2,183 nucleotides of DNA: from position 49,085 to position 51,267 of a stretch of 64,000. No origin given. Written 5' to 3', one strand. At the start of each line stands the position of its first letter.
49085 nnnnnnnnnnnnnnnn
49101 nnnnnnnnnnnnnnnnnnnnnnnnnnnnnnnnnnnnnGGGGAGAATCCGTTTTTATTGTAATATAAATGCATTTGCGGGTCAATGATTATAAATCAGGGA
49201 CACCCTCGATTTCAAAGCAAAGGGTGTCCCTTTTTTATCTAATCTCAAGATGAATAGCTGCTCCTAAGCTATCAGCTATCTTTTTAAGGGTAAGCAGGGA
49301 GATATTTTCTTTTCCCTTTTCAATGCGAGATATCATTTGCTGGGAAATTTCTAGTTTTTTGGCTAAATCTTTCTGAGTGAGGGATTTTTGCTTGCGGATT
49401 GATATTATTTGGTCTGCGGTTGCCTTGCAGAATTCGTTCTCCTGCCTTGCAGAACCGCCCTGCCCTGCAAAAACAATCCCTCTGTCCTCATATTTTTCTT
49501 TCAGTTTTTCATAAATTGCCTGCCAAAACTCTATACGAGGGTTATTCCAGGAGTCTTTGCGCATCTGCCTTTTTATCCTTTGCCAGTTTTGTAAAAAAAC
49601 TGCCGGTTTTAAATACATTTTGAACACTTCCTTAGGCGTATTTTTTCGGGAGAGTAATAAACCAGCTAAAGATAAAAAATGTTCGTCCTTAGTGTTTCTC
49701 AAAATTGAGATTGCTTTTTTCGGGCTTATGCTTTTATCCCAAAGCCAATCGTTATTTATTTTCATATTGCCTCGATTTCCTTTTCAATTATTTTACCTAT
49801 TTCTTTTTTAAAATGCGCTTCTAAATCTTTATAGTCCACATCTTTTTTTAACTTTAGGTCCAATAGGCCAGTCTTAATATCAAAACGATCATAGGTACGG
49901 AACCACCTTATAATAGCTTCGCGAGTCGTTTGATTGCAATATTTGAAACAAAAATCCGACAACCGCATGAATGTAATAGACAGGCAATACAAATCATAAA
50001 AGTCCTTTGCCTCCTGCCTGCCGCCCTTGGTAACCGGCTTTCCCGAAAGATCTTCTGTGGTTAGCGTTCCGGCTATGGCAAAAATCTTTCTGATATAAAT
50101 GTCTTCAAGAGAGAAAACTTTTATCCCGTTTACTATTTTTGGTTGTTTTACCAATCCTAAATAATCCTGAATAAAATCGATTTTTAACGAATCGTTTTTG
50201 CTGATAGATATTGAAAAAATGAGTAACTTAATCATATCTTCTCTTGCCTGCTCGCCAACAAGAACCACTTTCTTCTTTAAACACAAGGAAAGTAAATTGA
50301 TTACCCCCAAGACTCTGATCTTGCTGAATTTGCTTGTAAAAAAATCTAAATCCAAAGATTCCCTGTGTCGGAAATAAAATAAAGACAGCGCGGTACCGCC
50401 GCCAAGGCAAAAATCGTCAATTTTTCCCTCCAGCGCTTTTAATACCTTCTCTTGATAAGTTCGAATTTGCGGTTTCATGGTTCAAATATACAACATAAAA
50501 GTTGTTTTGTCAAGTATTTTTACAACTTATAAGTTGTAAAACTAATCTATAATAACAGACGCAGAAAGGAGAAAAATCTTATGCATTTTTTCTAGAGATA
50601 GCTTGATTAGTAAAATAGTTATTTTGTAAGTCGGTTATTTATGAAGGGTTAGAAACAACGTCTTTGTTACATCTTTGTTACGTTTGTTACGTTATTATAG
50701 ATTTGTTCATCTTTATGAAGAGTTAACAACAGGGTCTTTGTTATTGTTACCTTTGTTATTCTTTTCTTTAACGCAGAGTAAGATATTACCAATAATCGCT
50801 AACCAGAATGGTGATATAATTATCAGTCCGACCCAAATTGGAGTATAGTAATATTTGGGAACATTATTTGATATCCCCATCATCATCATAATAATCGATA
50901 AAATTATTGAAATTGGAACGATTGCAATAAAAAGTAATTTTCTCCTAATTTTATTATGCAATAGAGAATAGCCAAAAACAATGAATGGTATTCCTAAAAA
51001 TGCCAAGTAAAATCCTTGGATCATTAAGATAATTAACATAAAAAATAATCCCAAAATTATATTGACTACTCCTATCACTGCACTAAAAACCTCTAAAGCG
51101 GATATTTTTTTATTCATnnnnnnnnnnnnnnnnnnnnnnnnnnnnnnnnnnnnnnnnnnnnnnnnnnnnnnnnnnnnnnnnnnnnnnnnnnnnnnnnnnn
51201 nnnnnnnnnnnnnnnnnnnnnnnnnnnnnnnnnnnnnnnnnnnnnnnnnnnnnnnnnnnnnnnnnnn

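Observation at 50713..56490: Three-gene Rhs polymorphic-toxin module: discoidin/Ig accessory protein, 1,409-aa Rhs, membrane immunity candidate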

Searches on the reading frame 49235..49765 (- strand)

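Call 9: search_protein_families(library=pfam, proteins=[window:49235-49765:-], max_evalue=0.001)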
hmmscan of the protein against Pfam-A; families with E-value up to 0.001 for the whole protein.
window:49235-49765:- (176 aa): 6 families
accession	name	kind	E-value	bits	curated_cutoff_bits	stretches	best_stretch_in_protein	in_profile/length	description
PF01381.28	HTH_3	-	3.3e-15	56.3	23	1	122-168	3-49/55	Helix-turn-helix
PF13443.12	HTH_26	-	2e-08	34.8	22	1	122-168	4-51/63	Cro/C1-type HTH DNA-binding domain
PF13744.12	HTH_37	-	6.9e-08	32.6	27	1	116-176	19-80/80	Helix-turn-helix domain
PF12844.13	HTH_19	-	1.6e-07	31.5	30.2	1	122-168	6-52/64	Helix-turn-helix domain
PF13560.12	HTH_31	-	4.9e-06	27.2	27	1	123-170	9-57/64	Helix-turn-helix domain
PF04545.22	Sigma70_r4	-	8.2e-06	25.7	24.1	1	119-150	11-42/50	Sigma-70, region 4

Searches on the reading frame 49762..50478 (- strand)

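Call 9: search_protein_families(library=pfam, proteins=[window:49762-50478:-], max_evalue=0.001)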
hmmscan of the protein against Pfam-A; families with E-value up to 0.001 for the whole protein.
window:49762-50478:- (238 aa): 1 family
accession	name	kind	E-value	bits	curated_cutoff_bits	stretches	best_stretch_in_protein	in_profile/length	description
PF08843.17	AbiEii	-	1.6e-15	58.1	22.5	1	16-233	8-214/238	Nucleotidyl transferase AbiEii toxin, Type IV TA system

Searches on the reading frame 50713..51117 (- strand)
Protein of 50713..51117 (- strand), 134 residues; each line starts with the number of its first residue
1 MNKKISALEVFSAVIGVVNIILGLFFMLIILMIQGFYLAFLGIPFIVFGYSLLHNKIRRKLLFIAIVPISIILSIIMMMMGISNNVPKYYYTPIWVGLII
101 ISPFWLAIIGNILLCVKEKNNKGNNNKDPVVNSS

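Call 3: search_protein_families(library=pfam, proteins=[window:50713-51117:-], max_evalue=0.01)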
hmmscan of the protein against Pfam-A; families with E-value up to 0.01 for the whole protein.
window:50713-51117:- (134 aa): 0 families

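Call 4: search_protein_families(library=ncbifam, proteins=[window:50713-51117:-], max_evalue=0.01)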
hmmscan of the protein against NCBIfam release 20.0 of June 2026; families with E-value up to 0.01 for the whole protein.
window:50713-51117:- (134 aa): 0 families

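Call 10: search_protein_families(library=pfam, proteins=[window:50713-51117:-], max_evalue=10)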
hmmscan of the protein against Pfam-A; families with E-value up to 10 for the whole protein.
window:50713-51117:- (134 aa): 6 families
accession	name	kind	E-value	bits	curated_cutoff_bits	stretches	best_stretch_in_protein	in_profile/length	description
PF05360.19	YiaAB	-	0.067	13.9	26.6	2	63-85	1-23/53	yiaA/B two helix domain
PF12084.13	DUF3561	-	0.35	11.5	25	1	36-105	34-99/107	Protein of unknown function (DUF3561)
PF11239.13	DUF3040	-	0.63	10.8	24.7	1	7-43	46-82/84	Protein of unknown function (DUF3040)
PF12822.12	ECF_trnsprt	-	0.86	10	30.7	1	11-112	45-150/169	ECF transporter, substrate-specific component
PF01616.22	Orbi_NS3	-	0.94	9.5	27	1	63-110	86-135/179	Orbivirus NS3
PF03125.24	Sre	-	6.5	6.3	22.9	1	58-119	162-223/365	Sre G protein-coupled chemoreceptor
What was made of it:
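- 50713..51117 (-): 134-aa four-TM inner-membrane protein, the candidate cognate immunity. Predicted N-in/C-in topology, with a conserved periplasmic loop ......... between TM3 and TM4. No Pfam or NCBIfam hit (calls 3, 4, 10).
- It has no homology to any known immunity family (calls 3, 4, 10).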

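Call 13: find_encoding_contigs(protein=window:50713-51117:-, flank=10000, max_places=6)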
Protein window:50713-51117:- (134 aa): 1 contig read that carries it; 1 place shown.
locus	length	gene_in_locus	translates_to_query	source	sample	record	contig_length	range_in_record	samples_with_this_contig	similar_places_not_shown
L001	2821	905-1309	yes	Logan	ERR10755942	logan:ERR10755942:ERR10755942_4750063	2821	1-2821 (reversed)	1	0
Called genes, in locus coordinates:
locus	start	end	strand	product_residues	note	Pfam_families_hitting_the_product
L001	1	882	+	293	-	?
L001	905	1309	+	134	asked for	-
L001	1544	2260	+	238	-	PF08843:AbiEii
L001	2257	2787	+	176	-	PF13744:HTH_37, PF04545:Sigma70_r4 (faint), PF01381:HTH_3, PF12844:HTH_19 (weak), PF13443:HTH_26, PF13560:HTH_31 (weak)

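Call 16: find_homologous_proteins(query=window:50713-51117:-, max_evalue=0.01)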
Query window:50713-51117:- (134 aa): 2 proteins with E <= 0.01 among 58 candidates.
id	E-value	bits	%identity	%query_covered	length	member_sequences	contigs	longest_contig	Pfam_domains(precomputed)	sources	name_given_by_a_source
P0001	3.8e-76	271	100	100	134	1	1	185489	-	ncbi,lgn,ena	-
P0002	1.2e-28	118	48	95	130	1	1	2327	-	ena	-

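Call 18: find_encoding_contigs(protein=P0002, flank=10000)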
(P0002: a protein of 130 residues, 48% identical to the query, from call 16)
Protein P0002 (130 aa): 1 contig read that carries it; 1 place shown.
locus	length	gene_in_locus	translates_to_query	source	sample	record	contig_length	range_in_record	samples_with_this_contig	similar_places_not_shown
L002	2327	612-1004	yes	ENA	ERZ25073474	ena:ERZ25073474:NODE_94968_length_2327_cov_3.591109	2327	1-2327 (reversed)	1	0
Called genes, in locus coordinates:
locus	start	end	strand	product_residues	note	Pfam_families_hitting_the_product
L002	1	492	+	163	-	?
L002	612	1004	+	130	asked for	-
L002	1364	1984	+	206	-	-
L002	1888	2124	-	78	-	-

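Call 19: find_encoding_contigs(protein=P0001, flank=10000, max_places=10)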
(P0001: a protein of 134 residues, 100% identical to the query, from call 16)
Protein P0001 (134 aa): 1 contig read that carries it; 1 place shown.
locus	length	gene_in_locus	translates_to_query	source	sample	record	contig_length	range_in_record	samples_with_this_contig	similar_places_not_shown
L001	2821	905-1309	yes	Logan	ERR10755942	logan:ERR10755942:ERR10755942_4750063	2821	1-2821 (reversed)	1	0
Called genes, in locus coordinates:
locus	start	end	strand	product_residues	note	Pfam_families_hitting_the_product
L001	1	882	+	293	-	?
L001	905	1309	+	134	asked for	-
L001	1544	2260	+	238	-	PF08843:AbiEii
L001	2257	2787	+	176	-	PF13744:HTH_37, PF04545:Sigma70_r4 (faint), PF01381:HTH_3, PF12844:HTH_19 (weak), PF13443:HTH_26, PF13560:HTH_31 (weak)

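Call 43: find_related_loci(query=A3, collection=metagenome_contigs, flank=6000)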
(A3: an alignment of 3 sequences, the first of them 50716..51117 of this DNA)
Query A3 (134 aa) in metagenome_contigs; peptide patterns used: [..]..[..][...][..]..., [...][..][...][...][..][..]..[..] (x = any residue, [..] = any of these).
600 stretches matched a pattern, but none encodes a relative of the query by tblastn (E <= 1e-3).
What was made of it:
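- Tried and rejected: The metagenome scan with the immunity alignment found nothing (call 43).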

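Call 46: find_homologous_proteins(query=A3, max_evalue=0.01)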
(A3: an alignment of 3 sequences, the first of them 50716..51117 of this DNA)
Query A3 (3 sequences) (134 aa, profile of the alignment): 17 proteins with E <= 0.01 among 3557 candidates.
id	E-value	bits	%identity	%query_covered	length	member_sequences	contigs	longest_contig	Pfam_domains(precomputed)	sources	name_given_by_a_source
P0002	4.0e-58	213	48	95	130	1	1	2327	-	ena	-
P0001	9.6e-58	212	100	100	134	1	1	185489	-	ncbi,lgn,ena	-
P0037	8.7e-49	183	32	90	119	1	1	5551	-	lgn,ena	-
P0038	9.7e-47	176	47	91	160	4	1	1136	-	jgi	-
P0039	1.5e-43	166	50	95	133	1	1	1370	-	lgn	-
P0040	1.7e-41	159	50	96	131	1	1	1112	-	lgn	-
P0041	9.5e-40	153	53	88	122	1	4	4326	-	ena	-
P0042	1.6e-39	153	52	93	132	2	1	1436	-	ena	-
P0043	2.2e-39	152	38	86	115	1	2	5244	-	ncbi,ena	-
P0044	8.0e-37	144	36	88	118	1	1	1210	-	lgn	-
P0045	3.9e-35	138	41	94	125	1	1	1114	-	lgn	-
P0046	2.7e-32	129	37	94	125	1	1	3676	-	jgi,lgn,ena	-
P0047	3.9e-32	129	30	90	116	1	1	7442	-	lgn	-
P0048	7.9e-31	125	32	81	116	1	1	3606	-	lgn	-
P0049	1.1e-30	124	44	39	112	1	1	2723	-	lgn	-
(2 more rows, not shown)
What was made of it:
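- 50713..51117 (-): 17-member family (call 46).
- The family has 17 members among 5.8 billion clusters (call 46).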

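Call 47: find_encoding_contigs(protein=P0047, flank=8000, max_places=3)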
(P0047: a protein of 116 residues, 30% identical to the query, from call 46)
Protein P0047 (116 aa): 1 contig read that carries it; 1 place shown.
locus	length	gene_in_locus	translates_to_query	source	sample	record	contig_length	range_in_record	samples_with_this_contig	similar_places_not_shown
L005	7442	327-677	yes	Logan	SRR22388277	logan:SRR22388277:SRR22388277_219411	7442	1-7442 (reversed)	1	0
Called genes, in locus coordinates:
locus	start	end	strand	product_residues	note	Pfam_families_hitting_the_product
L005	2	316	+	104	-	?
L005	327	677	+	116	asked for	-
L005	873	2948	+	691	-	PF00072:Response_reg, PF00512:HisKA, PF02518:HATPase_c, PF13589:HATPase_c_3 (faint), PF00072:Response_reg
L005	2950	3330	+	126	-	PF00072:Response_reg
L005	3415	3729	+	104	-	PF00829:Ribosomal_L21p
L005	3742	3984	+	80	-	PF01016:Ribosomal_L27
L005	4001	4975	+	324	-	PF01018:GTP1_OBG, PF01926:MMR_HSR1, PF02421:FeoB_N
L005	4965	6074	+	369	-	PF00696:AA_kinase, PF01472:PUA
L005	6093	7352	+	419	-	PF00171:Aldedh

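Call 48: find_encoding_contigs(protein=P0043, flank=8000, max_places=3)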
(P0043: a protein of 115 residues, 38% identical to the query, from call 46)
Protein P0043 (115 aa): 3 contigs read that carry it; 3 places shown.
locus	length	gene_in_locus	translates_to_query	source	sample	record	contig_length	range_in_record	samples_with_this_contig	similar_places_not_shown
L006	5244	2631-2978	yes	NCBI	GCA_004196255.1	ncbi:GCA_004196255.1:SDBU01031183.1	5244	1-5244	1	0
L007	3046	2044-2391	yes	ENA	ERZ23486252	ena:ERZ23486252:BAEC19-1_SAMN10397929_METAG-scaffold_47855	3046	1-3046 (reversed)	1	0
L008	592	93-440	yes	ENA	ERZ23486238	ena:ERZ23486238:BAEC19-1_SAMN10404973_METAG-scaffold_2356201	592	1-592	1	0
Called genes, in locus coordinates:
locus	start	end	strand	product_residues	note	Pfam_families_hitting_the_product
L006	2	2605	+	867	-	?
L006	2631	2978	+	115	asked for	-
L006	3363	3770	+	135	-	PF02082:Rrf2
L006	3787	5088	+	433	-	PF03063:Prismane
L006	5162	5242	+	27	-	?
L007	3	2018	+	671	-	?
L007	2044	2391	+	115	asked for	-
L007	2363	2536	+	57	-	-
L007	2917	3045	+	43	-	?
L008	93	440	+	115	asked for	-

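Call 49: find_encoding_contigs(protein=P0041, flank=8000, max_places=4)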
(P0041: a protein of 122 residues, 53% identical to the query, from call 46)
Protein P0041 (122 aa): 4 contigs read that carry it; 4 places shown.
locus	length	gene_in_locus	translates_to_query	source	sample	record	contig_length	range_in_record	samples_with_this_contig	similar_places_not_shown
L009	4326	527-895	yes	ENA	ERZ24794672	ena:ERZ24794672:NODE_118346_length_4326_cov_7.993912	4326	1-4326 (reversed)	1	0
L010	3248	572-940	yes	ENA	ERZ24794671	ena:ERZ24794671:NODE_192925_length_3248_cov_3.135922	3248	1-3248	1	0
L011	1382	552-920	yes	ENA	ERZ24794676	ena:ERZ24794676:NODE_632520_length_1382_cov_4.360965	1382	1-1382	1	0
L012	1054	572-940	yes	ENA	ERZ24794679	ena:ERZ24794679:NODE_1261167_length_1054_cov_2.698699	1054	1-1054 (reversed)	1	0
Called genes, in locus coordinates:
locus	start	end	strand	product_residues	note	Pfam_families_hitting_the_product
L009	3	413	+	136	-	?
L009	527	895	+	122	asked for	-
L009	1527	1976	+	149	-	-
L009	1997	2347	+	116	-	-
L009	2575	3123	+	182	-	-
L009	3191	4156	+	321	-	PF00930:DPPIV_N (faint), PF07676:PD40 (faint), PF26550:Tricorn_2nd, PF25174:Beta-prop_THOC3 (faint), PF26549:Tricorn_N (weak)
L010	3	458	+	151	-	?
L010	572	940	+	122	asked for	-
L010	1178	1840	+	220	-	PF01797:Y1_Tnp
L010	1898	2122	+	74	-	-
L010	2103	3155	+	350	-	PF00930:DPPIV_N (faint), PF07676:PD40 (faint), PF26550:Tricorn_2nd, PF26549:Tricorn_N (weak)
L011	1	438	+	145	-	?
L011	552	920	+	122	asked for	-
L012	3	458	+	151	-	?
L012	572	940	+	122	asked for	-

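Call 77: search_protein_families(library=pfam, proteins=[L002:1364-1984:+, L006:2-2605:+], max_evalue=0.001)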
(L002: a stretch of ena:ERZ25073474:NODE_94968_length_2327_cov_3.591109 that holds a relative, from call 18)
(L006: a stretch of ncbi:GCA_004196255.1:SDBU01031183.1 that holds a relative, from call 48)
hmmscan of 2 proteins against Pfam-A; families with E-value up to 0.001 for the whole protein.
L002:1364-1984:+ (206 aa): 1 family
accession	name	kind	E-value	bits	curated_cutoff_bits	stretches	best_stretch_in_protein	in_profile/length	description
PF09136.16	Glucodextran_B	-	1.3e-05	25.4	27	1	79-135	15-72/83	Glucodextranase, domain B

L006:2-2605:+ (867 aa): 1 family
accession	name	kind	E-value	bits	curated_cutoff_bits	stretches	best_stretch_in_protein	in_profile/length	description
PF05593.20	RHS_repeat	-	3.2e-68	225.4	22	9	130-164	1-35/38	RHS Repeat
